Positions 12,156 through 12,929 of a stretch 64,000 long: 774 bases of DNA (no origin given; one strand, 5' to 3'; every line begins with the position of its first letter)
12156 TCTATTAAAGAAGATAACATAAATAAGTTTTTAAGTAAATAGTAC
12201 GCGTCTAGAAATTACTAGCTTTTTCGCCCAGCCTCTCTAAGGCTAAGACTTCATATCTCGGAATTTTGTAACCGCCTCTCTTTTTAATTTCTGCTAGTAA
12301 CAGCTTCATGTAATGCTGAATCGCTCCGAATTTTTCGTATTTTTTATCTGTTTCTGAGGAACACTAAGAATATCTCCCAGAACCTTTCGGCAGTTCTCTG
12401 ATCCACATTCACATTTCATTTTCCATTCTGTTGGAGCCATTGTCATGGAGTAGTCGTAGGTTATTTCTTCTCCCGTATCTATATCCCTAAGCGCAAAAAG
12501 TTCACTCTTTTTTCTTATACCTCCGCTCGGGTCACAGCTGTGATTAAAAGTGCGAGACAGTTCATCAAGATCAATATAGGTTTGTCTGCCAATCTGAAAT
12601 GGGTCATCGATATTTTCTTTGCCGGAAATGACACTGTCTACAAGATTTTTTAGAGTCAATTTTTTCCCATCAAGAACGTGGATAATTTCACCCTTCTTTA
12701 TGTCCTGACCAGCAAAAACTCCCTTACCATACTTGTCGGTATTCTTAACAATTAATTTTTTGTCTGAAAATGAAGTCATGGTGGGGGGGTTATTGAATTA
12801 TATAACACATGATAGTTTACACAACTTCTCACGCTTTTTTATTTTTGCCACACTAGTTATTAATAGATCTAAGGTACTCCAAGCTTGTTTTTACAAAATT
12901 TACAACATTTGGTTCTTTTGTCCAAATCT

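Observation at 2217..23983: Expansion of at least eight small, mutually diverged HExxH metallopeptidase-like proteins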

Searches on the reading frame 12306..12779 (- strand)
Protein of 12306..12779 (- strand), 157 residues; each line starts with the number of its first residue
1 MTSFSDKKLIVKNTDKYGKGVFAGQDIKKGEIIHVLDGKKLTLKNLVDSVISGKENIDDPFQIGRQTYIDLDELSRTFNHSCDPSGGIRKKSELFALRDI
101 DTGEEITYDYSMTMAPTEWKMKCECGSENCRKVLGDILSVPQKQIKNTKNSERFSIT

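Call 7: search_protein_families(library=pfam, proteins=[window:12306-12779:-], max_evalue=0.01)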
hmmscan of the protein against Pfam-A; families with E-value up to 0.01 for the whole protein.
window:12306-12779:- (157 aa): 1 family
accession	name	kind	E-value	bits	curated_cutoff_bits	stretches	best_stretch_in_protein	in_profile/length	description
PF00856.33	SET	-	1.3e-13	51.7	22.4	1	18-111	1-105/105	SET domain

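Call 31: search_protein_families(library=ncbifam, proteins=[window:12306-12779:-], max_evalue=0.01)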
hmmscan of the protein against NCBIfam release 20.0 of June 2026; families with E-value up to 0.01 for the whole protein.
window:12306-12779:- (157 aa): 1 family
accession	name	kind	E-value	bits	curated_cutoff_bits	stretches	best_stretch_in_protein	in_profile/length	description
NF043024.1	T4SS_AnkI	equivalog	0.0073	15.1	550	0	16-62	33-79/439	Dot/Icm T4SS effector AnkI/LegAS4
